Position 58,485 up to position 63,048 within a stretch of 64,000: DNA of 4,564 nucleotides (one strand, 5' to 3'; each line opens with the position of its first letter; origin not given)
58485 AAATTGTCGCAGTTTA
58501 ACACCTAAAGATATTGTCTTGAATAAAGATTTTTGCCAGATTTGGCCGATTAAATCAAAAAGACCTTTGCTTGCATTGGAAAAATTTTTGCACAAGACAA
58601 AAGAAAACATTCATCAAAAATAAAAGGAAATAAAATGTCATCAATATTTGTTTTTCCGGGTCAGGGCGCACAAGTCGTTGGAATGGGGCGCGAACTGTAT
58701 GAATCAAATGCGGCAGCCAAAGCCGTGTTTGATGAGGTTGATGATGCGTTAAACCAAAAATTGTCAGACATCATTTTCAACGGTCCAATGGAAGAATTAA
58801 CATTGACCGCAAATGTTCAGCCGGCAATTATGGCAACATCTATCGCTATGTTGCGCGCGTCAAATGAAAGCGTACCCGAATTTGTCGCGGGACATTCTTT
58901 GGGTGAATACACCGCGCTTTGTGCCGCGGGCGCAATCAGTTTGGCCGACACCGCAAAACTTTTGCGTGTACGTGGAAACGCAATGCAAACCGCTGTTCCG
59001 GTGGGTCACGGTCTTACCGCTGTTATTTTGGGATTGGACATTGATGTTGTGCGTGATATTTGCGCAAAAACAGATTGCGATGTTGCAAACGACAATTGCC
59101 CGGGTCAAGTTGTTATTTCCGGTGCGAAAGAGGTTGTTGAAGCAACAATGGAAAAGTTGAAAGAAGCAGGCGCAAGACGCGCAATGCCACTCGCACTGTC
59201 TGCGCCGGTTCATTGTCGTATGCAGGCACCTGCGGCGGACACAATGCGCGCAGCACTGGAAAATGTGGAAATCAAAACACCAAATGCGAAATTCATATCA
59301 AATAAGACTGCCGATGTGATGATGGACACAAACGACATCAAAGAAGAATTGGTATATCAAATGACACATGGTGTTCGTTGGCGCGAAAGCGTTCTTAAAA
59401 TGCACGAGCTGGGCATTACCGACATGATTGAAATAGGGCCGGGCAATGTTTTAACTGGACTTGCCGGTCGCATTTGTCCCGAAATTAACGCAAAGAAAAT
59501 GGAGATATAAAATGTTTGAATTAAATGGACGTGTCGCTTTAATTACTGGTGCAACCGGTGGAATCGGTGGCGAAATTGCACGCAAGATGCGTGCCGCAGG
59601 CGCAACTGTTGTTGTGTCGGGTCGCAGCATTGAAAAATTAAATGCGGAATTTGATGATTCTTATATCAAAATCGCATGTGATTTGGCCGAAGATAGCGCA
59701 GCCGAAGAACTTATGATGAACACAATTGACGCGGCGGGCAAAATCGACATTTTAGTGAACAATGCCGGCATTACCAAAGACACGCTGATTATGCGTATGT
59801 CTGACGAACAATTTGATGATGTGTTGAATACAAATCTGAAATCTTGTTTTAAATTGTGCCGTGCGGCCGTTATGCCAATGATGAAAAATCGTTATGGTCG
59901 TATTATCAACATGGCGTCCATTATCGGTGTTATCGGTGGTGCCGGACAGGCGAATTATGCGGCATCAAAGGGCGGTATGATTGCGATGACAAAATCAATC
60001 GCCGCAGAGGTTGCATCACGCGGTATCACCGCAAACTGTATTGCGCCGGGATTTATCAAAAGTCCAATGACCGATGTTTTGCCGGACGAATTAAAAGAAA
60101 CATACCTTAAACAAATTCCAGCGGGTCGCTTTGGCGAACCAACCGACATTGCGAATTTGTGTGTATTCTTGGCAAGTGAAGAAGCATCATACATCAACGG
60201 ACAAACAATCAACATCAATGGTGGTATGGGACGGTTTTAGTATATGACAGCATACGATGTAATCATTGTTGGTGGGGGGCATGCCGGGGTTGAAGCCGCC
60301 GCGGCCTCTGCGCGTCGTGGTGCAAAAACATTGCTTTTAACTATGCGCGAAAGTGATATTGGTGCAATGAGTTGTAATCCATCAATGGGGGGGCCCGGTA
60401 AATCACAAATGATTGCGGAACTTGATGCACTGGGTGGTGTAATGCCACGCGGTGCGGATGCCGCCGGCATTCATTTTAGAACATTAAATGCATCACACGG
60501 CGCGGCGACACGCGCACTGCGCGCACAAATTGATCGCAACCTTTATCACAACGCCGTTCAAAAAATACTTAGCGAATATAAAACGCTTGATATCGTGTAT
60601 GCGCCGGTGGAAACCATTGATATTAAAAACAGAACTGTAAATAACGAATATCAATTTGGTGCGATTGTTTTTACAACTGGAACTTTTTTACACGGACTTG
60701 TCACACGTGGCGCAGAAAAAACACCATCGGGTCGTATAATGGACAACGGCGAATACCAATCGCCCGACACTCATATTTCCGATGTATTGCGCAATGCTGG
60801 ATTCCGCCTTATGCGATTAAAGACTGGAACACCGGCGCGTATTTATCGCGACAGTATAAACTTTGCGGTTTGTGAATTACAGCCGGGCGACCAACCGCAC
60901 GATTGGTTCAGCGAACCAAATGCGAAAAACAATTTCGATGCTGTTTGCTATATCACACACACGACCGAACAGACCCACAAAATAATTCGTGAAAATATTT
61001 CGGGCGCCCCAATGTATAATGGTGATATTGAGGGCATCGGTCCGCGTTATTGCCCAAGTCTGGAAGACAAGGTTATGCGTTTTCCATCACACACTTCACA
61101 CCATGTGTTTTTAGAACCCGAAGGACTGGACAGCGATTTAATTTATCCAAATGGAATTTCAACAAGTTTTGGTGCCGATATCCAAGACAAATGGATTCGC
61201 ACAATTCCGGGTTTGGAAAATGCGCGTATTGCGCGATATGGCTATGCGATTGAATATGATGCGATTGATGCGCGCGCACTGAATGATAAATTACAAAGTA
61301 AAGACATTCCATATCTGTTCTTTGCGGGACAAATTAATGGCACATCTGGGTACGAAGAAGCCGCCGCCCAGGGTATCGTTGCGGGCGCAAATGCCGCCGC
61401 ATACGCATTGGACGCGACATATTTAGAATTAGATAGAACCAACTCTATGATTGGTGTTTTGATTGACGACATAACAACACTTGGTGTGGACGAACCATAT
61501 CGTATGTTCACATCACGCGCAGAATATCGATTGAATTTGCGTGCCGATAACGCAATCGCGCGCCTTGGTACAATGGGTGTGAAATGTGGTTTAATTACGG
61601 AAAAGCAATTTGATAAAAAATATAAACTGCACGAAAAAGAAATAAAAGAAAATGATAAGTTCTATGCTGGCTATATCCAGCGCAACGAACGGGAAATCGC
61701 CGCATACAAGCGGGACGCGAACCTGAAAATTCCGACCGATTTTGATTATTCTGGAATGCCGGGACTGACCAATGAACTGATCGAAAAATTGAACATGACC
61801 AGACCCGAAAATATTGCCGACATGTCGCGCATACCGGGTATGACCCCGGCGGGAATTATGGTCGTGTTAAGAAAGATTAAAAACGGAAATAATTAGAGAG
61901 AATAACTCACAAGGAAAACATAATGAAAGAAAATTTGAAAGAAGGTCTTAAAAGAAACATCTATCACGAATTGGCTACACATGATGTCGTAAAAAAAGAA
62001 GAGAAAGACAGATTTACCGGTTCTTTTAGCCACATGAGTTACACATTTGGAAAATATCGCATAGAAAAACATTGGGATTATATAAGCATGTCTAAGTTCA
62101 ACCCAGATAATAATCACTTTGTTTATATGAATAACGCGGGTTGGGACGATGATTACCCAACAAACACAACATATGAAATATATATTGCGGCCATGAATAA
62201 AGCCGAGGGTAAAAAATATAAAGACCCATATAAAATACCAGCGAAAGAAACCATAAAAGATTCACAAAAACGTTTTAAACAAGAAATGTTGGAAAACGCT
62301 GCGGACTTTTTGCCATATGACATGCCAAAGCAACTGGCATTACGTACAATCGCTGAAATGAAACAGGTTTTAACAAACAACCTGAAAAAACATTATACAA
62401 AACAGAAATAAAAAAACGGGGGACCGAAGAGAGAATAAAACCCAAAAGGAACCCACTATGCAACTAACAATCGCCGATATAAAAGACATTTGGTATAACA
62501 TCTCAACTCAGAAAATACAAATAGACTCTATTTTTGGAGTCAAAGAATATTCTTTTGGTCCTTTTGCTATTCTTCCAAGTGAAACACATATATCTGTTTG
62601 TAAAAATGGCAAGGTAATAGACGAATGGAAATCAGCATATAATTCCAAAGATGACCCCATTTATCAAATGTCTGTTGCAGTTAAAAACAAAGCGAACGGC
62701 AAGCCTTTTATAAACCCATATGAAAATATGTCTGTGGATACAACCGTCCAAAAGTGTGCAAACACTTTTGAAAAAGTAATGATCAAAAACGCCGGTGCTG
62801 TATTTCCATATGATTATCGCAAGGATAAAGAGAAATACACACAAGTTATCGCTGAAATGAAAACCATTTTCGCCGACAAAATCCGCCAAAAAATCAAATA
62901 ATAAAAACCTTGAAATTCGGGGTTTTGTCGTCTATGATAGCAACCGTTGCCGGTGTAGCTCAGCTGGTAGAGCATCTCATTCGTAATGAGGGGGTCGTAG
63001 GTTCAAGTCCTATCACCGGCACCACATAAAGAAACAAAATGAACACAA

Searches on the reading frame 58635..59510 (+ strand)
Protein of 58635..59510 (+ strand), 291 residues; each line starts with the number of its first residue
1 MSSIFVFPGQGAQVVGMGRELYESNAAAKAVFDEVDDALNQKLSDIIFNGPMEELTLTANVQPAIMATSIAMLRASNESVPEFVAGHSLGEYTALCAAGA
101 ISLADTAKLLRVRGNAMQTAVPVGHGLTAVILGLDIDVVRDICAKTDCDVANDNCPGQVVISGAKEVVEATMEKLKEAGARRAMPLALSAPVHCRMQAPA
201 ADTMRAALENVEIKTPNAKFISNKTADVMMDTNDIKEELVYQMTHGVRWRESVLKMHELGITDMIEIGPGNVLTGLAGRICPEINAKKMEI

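Call 44: search_protein_families(library=pfam, proteins=[window:58635-59510:+], max_evalue=0.001)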
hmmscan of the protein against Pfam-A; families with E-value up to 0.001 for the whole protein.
window:58635-59510:+ (291 aa): 1 family
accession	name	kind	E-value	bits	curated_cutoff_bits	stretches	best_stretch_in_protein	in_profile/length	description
PF00698.26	Acyl_transf_1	-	6.6e-40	138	32.7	1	4-274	1-272/319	Acyl transferase domain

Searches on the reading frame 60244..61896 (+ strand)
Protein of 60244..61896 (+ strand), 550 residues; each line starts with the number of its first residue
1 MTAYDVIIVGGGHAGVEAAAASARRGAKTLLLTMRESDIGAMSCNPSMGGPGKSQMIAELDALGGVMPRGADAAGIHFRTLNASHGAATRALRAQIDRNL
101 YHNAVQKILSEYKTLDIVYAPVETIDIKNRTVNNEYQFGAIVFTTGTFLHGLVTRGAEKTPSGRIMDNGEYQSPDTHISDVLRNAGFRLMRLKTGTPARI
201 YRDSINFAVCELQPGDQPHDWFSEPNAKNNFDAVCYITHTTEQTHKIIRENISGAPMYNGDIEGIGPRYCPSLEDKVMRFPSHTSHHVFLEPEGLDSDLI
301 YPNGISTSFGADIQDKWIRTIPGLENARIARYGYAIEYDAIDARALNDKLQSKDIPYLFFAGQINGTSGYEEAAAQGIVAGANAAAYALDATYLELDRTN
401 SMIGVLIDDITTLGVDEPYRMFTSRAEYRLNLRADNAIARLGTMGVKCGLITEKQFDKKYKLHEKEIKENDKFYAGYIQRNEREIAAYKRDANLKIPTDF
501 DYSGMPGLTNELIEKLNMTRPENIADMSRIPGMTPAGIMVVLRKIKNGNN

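Call 17: search_protein_families(library=pfam, proteins=[window:60244-61896:+], max_evalue=0.00001)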
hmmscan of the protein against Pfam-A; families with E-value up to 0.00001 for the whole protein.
window:60244-61896:+ (550 aa): 4 families
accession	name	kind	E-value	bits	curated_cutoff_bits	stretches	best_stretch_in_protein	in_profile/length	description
PF01134.28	GIDA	-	8.5e-141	470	22.1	1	5-389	1-388/391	Glucose inhibited division protein A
PF13932.14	SAM_GIDA_C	-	1.6e-20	73.1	27.1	1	487-542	2-57/57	tRNA modifying enzyme MnmG/GidA C-terminal helical bundle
PF07992.20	Pyr_redox_2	-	4.7e-07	30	26.1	1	4-157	1-119/291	Pyridine nucleotide-disulphide oxidoreductase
PF12831.13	FAD_oxidored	-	3.9e-06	26.9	27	1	5-34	1-30/416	FAD dependent oxidoreductase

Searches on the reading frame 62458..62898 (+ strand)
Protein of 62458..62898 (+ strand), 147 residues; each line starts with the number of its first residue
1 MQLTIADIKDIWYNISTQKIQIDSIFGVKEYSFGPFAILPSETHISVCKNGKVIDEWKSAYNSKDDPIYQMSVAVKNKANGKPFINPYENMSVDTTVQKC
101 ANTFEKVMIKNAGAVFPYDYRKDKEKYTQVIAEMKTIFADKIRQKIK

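Call 97: find_encoding_contigs(protein=window:62458-62898:+, flank=10000, max_places=2)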
Protein window:62458-62898:+ (147 aa): 8 contigs read that carry it; 2 places shown.
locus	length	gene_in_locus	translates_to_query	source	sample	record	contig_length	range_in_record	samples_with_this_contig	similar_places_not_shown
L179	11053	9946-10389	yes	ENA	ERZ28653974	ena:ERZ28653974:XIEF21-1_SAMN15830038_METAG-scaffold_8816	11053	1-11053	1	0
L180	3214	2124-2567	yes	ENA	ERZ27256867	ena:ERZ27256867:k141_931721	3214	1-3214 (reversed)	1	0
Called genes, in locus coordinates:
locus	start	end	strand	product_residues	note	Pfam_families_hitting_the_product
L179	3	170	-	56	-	?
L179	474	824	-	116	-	PF00825:Ribonuclease_P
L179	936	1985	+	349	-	PF06723:MreB_Mbl, PF00022:Actin, PF00012:HSP70, PF14450:FtsA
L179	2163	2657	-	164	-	-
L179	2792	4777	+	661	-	PF00133:tRNA-synt_1, PF09334:tRNA-synt_1g, PF08264:Anticodon_1, PF19303:Anticodon_3, PF01588:tRNA_bind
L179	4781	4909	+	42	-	-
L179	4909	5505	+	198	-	PF02677:QueH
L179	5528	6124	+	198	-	-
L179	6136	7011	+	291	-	PF00698:Acyl_transf_1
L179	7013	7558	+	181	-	PF00106:adh_short, PF08659:KR, PF13561:adh_short_C2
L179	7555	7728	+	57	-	PF13561:adh_short_C2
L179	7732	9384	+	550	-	PF01134:GIDA, PF07992:Pyr_redox_2 (weak), PF12831:FAD_oxidored (weak), PF13932:SAM_GIDA_C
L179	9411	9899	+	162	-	-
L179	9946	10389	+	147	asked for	-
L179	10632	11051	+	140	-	?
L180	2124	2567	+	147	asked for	-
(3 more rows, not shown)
